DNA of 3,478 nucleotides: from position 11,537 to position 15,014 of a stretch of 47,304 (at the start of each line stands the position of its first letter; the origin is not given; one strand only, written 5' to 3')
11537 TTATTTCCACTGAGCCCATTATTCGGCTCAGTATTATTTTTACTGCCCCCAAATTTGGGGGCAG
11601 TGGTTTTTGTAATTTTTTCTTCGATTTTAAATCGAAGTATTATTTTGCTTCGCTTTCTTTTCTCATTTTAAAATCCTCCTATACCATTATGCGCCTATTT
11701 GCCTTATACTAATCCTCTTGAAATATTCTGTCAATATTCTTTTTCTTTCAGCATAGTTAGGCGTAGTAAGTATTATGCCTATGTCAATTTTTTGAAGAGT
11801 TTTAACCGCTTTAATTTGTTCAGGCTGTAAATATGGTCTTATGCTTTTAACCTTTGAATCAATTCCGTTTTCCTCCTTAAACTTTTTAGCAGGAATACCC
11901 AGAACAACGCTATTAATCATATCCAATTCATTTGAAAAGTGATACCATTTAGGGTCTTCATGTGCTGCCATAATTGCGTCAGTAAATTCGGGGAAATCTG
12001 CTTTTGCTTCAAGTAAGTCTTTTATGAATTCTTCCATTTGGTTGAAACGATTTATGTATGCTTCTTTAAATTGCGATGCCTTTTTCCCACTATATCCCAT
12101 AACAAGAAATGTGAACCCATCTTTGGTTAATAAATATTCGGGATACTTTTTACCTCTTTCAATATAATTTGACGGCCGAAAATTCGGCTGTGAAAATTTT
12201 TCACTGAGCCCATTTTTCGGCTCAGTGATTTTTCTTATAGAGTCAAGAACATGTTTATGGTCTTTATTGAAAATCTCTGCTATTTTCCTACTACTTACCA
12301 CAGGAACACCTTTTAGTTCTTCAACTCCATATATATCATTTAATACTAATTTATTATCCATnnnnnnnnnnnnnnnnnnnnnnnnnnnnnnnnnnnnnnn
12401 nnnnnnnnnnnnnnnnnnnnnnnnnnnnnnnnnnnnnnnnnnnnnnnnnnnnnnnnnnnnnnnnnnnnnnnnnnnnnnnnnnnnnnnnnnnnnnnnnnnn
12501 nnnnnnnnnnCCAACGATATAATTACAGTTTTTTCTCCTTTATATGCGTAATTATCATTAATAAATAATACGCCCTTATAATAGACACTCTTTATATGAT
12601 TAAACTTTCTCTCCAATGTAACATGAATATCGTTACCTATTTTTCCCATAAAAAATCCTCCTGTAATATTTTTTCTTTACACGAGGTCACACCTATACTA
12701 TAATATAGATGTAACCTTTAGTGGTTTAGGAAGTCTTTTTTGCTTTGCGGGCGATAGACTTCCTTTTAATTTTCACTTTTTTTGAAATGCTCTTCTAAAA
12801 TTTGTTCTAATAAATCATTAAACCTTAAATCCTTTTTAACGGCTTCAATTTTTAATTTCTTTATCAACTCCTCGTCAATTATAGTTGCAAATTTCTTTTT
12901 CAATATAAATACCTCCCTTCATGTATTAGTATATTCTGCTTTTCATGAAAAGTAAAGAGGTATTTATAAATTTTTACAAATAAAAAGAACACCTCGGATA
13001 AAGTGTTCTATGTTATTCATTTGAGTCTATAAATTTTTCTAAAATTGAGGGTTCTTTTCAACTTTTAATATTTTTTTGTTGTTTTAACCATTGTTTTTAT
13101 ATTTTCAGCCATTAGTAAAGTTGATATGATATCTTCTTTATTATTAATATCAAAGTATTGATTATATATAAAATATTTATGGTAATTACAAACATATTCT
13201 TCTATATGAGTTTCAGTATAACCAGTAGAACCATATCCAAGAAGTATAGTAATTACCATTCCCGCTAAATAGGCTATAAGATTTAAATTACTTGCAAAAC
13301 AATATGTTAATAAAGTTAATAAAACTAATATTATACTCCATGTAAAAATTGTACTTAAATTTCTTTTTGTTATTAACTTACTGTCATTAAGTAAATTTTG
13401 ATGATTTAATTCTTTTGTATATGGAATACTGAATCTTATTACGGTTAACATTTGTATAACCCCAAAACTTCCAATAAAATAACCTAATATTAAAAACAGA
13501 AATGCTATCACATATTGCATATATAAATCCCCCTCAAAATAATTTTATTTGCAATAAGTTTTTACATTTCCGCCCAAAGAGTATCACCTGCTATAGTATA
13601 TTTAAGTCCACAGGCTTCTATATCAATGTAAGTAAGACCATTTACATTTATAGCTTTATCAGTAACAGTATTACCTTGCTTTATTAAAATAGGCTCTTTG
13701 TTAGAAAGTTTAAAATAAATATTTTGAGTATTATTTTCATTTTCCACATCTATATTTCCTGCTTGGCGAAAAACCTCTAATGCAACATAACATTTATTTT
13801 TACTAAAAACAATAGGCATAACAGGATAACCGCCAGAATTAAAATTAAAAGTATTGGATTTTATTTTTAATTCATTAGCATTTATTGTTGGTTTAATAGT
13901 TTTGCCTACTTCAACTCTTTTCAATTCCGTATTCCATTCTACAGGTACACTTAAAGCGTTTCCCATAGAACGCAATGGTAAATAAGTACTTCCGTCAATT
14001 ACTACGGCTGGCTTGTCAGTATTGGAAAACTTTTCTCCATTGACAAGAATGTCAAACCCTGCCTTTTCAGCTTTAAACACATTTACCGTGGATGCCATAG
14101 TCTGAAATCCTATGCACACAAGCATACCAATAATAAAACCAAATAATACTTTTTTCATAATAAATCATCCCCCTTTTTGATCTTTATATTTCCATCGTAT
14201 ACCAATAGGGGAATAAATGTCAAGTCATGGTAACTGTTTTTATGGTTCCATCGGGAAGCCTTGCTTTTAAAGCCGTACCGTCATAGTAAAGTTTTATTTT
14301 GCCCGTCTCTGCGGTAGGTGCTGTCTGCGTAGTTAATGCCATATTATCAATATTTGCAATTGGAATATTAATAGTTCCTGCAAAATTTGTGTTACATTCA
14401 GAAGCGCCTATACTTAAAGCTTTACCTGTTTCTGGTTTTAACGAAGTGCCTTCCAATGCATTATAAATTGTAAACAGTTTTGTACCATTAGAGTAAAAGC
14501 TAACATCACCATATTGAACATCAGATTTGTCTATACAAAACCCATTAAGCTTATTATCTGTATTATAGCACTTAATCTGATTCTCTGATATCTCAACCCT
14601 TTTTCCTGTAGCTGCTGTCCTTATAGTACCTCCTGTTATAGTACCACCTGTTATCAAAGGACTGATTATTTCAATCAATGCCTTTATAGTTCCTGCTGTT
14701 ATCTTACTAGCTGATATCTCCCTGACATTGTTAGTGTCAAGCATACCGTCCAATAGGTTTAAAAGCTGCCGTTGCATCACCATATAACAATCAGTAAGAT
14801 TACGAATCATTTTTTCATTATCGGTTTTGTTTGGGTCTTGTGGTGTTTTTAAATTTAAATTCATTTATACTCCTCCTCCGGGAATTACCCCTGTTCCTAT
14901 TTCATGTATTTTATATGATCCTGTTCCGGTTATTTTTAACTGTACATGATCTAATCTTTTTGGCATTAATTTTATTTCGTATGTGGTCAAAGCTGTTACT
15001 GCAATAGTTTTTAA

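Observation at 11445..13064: P22 immI-like secondary immunity module embedded in the late structural operon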

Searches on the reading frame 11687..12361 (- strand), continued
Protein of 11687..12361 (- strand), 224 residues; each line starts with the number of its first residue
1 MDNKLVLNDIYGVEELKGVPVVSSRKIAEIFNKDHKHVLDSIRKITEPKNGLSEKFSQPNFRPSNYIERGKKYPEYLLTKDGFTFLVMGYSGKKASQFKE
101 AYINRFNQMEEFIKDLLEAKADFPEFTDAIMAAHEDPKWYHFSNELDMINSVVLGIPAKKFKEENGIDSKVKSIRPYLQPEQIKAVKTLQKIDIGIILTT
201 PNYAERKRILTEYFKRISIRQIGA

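Call 91: get_annotated_region(hit=H15, flank=3000)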
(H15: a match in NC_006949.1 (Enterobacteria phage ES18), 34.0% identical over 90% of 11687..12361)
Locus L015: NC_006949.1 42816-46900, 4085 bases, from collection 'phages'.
description: Enterobacteria phage ES18, complete genome.
organism: Enterobacteria phage ES18 (NCBI taxid 101570)
taxonomy: Viruses; Duplodnaviria; Heunggongvirae; Uroviricota; Caudoviricetes
host: Salmonella typhimurium; source: -; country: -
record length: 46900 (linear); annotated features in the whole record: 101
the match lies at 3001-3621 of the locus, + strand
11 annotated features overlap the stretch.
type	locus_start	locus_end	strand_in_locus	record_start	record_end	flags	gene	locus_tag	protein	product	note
CDS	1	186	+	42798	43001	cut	71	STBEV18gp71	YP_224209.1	NinH family protein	function unknown; similar to P22 NinH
CDS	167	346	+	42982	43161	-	72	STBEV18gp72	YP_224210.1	gp72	function unknown; similar to phage ST64T NinZ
CDS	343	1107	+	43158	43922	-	73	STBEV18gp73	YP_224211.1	anti-termination protein Q-like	putative late operon transcriptional activator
regulatory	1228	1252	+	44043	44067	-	73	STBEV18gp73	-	terminator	putative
CDS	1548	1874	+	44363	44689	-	74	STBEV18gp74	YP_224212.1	holin/anti-holin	Holin inhibitor; similar to P22 gp13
CDS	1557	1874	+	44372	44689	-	75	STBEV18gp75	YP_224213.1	holin/anti-holin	Holin inhibitor; similar to P22 gp13'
CDS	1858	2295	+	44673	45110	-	76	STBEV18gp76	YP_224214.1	endolysin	similar to P22 gp19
CDS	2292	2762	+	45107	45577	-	77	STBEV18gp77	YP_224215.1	Rz-like spanin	lysis protein; similar to phage lambda Rz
CDS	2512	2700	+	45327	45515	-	78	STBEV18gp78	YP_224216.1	Rz-like spanin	lysis protein; similar to phage lambda Rz1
regulatory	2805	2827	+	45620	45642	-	78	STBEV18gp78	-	terminator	putative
CDS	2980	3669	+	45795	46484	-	79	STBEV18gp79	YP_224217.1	transcriptional regulator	affects growth in host lacking integration host factor (IHF); similar to phage P22 Rha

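Call 99: search_protein_families(library=padloc, proteins=[window:11687-12361:-], max_evalue=0.01)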
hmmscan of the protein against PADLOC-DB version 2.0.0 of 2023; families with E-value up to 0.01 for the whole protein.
window:11687-12361:- (224 aa): 1 family
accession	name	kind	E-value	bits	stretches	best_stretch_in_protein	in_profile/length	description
PDLC04962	PDC-S22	-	1.6e-05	22.1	1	134-213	179-256/281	-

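Call 100: search_protein_families(library=ncbifam, proteins=[window:11687-12361:-], max_evalue=0.01)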
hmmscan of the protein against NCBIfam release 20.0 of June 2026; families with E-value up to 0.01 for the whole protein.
window:11687-12361:- (224 aa): 1 family
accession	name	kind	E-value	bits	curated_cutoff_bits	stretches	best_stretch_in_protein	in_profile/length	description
TIGR02681.1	phage_pRha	subfamily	2.6e-27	95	45.95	1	13-114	5-105/108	phage regulatory protein, Rha family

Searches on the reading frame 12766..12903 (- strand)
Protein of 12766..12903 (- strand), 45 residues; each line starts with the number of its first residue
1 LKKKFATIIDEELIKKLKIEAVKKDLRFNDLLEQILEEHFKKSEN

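Call 4: search_protein_families(library=pfam, proteins=[window:12766-12903:-], max_evalue=0.1)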
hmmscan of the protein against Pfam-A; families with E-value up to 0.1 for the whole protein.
window:12766-12903:- (45 aa): 3 families
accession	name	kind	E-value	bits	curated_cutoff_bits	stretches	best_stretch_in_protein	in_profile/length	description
PF12441.14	CopG_antitoxin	-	0.0023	19.1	28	1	2-38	39-78/79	CopG antitoxin of type II toxin-antitoxin system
PF22440.1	SirC_C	-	0.015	15.7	27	1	12-44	13-41/47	SirC C-terminal domain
PF23807.1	RHH_10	-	0.024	15.3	27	1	10-39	31-60/84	Ribbon-helix-helix protein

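Call 5: search_protein_families(library=phrogs, proteins=[window:12766-12903:-], max_evalue=0.01)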
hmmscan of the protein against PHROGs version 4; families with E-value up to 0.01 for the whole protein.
window:12766-12903:- (45 aa): 2 families
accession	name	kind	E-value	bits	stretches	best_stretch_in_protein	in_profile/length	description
phrog_3180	-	transcription regulation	7.3e-05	23.7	1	1-44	4-47/50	Arc-like repressor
phrog_582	-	transcription regulation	0.00049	21.4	1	2-44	57-99/105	Arc-like repressor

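Call 74: search_solved_structures(query=window:12766-12903:-, max_evalue=10, show_alignments=2)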
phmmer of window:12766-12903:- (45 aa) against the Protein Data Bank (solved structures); distinct sequences matched with E-value up to 10: 2.
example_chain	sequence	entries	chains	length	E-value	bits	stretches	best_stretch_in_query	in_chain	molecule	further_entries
2kel_A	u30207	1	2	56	0.091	16.5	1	2-43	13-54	Uncharacterized protein 56B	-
2kjg_A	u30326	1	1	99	1.2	13.1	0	18-42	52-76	Archaeal protein SSO6904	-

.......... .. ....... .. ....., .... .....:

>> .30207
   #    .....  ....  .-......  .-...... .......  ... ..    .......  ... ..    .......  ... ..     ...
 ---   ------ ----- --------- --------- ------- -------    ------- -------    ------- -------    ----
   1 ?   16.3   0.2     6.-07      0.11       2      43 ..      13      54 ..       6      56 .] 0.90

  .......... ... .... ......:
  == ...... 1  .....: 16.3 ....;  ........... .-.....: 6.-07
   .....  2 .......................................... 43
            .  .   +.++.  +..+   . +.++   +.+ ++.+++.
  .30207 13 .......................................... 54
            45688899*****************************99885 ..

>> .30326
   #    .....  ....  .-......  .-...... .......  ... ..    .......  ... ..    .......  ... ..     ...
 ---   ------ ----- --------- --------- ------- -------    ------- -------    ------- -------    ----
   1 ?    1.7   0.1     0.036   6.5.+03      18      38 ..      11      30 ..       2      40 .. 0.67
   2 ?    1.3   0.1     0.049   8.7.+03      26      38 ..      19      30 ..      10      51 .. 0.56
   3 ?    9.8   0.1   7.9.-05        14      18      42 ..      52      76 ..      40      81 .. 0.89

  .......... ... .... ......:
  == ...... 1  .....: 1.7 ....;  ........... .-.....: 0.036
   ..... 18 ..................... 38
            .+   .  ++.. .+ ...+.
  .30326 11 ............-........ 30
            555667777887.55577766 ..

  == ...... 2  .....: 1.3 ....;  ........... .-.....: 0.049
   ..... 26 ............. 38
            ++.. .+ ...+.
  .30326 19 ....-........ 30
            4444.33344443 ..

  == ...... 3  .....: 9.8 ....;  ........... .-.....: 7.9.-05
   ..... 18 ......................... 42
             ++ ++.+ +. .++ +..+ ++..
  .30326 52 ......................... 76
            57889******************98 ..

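Call 76: search_solved_structures(query=A5, max_evalue=10, show_alignments=0)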
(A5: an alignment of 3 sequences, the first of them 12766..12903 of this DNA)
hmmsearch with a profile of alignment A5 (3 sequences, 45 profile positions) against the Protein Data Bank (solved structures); distinct sequences matched with E-value up to 10: 14.
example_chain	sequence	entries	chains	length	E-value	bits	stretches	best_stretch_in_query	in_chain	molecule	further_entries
2kel_A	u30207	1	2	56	0.3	14.2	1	5-42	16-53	Uncharacterized protein 56B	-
6qy8_A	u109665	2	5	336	1.2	12.3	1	11-34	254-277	Casein kinase II subunit alpha'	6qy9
6l20_A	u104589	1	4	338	1.2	12.3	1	11-34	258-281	Casein kinase II subunit alpha'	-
3e3b_X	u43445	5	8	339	1.2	12.3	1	11-34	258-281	Casein kinase II subunit alpha'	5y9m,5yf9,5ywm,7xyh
3ofm_A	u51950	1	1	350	1.3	12.2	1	11-34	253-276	Casein kinase II subunit alpha'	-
5m4u_A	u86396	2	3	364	1.4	12.1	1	11-34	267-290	Casein kinase II subunit alpha'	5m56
5ooi_A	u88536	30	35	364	1.4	12.1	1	11-34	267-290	Casein kinase II subunit alpha'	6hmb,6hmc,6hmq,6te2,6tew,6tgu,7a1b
6hmd_A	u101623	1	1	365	1.4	12.1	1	11-34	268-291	Casein kinase II subunit alpha'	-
9ihg_A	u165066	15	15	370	1.4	12.1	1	11-34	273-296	Casein kinase II subunit alpha'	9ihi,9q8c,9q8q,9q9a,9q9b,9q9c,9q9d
9rs9_C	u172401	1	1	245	1.5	12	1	11-42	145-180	Ras-related protein Rab-23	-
7kbq_A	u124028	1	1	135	1.5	12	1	10-40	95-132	DE NOVO DESIGNED OR689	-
1tzt_A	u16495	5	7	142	1.6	11.9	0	23-42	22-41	N utilization substance protein B homolog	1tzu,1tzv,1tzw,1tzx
8yo0_A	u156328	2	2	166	5.3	10.2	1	11-42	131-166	Ras-related protein Rab-23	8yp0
8yim_A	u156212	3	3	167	5.5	10.2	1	11-42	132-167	Ras-related protein Rab-23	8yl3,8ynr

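Call 87: predict_structure(protein=window:12766-12903:-)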
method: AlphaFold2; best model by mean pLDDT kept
length: 45 residues; sequences in the alignment: 1
mean_pLDDT: 82.7   pTM: 0.54
mean pLDDT of the five models: 82.7, 79.3, 78.8, 77.9, 77.7
residues with pLDDT >= 90: 27; 70-90: 8; 50-70: 7; < 50: 3
segments of 3 or more residues with pLDDT < 50: none
pLDDT, mean of each block of 10 residues (from residue 1): 55 92 96 92 73
secondary structure, 60 per line:
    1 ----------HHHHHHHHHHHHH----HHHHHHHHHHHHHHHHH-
elements in order: H11-23 H28-44

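Call 92: fold_search(model_id=the predicted structure, library=pdb)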
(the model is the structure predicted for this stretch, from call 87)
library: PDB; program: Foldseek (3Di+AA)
matches with E <= 10: 57; with E <= 0.001: 0
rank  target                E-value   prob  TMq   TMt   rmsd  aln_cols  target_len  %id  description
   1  8u12_A                3.5e-01  0.94  0.72  0.66   3.3        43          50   19  Crystal Structure of Antitoxin Protein Rv0298 of Type II Toxin-antitoxin Systems from Mycobacterium tuberculosis (released 2023-09-27)
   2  1ea4_F                4.7e-01  0.82  0.66  0.66   3.5        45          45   24  TRANSCRIPTIONAL REPRESSOR COPG/22bp dsDNA COMPLEX (released 2001-07-05)
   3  8ypj_A                6.0e-01  0.85  0.71  0.65   3.4        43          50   19  Cyrstal structure of the MazE-mt10 Antitoxin from Mycobacterium tuberculosis (released 2024-05-15)
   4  1b01_A                6.0e-01  0.82  0.67  0.70   3.3        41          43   24  TRANSCRIPTIONAL REPRESSOR COPG/DNA COMPLEX (released 1999-11-19)
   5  1ea4_H                6.0e-01  0.77  0.66  0.68   3.3        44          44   23  TRANSCRIPTIONAL REPRESSOR COPG/22bp dsDNA COMPLEX (released 2001-07-05)
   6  2cpg_C                7.5e-01  0.80  0.68  0.72   3.4        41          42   24  TRANSCRIPTIONAL REPRESSOR COPG (released 1999-11-19)
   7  9kkd_B                8.1e-01  0.89  0.76  0.80   1.8        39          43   20  the structure of StnY (released 2025-11-19)
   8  8u12_B                8.8e-01  0.77  0.71  0.66   3.3        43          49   19  Crystal Structure of Antitoxin Protein Rv0298 of Type II Toxin-antitoxin Systems from Mycobacterium tuberculosis (released 2023-09-27)
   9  1ea4_E                8.8e-01  0.66  0.67  0.68   3.7        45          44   24  TRANSCRIPTIONAL REPRESSOR COPG/22bp dsDNA COMPLEX (released 2001-07-05)
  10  2rbf_A                9.5e-01  0.89  0.78  0.80   1.7        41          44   20  Structure of the ribbon-helix-helix domain of Escherichia coli PutA (PutA52) complexed with operator DNA (O2) (released 2008-07-29)
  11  1ea4_B                1.0e+00  0.69  0.65  0.70   3.3        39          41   23  TRANSCRIPTIONAL REPRESSOR COPG/22bp dsDNA COMPLEX (released 2001-07-05)
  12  6sbw                  1.1e+00  0.66  0.69  0.65   3.7        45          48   20  CdbA Form One (released 2020-04-22)
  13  1myl_A                1.2e+00  0.75  0.70  0.70   2.1        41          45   22  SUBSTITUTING HYDROPHOBIC RESIDUES FOR A BURIED SALT BRIDGE ENHANCES PROTEIN STABILITY BUT DOES NOT REDUCE CONFORMATION (released 1995-01-26)
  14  9kkd_A                1.3e+00  0.80  0.75  0.75   1.7        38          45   21  the structure of StnY (released 2025-11-19)
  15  5x3t_A                1.3e+00  0.66  0.66  0.44   2.8        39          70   18  VapBC from Mycobacterium tuberculosis (released 2017-06-07)
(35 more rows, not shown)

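Call 99: search_protein_families(library=padloc, proteins=[window:12766-12903:-], max_evalue=0.01)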
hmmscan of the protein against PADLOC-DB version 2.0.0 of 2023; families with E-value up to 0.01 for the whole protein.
window:12766-12903:- (45 aa): 0 families

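Call 100: search_protein_families(library=ncbifam, proteins=[window:12766-12903:-], max_evalue=0.01)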
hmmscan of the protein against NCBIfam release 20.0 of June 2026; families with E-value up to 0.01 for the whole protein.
window:12766-12903:- (45 aa): 0 families

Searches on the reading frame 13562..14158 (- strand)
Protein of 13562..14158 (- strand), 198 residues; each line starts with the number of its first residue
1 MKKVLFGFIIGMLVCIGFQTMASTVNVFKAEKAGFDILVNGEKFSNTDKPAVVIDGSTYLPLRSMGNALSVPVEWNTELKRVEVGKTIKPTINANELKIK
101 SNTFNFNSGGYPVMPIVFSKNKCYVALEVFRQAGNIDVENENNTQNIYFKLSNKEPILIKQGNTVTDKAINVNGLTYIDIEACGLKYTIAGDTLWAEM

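Call 4: search_protein_families(library=pfam, proteins=[window:13562-14158:-], max_evalue=0.1)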
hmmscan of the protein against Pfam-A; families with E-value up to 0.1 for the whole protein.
window:13562-14158:- (198 aa): 2 families
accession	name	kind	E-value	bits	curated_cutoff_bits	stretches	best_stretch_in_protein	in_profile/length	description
PF07833.16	Cu_amine_oxidN1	-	8.7e-13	48.6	24.2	1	39-148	2-107/108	Copper amine oxidase N-terminal domain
PF25134.1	DUF7821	-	0.014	15.7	23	1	112-151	123-162/177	Domain of unknown function (DUF7821)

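Call 5: search_protein_families(library=phrogs, proteins=[window:13562-14158:-], max_evalue=0.01)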
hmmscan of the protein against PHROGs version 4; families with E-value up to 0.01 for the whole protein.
window:13562-14158:- (198 aa): 1 family
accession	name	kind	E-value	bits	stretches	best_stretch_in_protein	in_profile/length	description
phrog_23118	-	unknown function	3.1e-06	28.4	1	5-88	8-90/180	-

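Call 99: search_protein_families(library=padloc, proteins=[window:13562-14158:-], max_evalue=0.01)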
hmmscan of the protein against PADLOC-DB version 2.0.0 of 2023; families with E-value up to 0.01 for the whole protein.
window:13562-14158:- (198 aa): 0 families

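Call 100: search_protein_families(library=ncbifam, proteins=[window:13562-14158:-], max_evalue=0.01)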
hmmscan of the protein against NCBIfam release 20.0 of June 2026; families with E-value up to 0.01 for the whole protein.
window:13562-14158:- (198 aa): 0 families

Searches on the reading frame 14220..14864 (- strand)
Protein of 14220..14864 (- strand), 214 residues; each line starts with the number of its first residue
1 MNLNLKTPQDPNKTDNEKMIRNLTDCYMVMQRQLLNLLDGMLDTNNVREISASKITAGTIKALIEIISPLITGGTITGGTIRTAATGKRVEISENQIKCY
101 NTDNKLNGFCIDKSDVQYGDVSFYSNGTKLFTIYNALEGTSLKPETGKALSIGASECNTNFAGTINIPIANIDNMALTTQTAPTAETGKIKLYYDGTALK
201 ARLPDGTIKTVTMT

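Call 4: search_protein_families(library=pfam, proteins=[window:14220-14864:-], max_evalue=0.1)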
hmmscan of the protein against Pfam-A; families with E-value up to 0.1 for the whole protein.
window:14220-14864:- (214 aa): 0 families

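Call 5: search_protein_families(library=phrogs, proteins=[window:14220-14864:-], max_evalue=0.01)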
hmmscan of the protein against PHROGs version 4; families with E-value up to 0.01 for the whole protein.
window:14220-14864:- (214 aa): 4 families
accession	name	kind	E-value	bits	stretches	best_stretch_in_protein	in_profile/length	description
phrog_32308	-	unknown function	2.6e-06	26.8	1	54-172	523-640/709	-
phrog_19445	-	head and packaging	6.1e-05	22.1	1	38-109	770-837/1114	tail tip protein Tal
phrog_25032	-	unknown function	0.0013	17.1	1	46-109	1614-1679/1978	-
phrog_5555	-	tail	0.0097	15.3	0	50-103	437-484/788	tail protein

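Call 25: find_related_loci(query=window:14220-14864:-, collection=viral_contigs, flank=8000)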
Query window:14220-14864:- (214 aa) in viral_contigs; peptide patterns used: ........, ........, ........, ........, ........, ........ (x = any residue, [..] = any of these).
4 stretches matched a pattern, but none encodes a relative of the query by tblastn (E <= 1e-3).
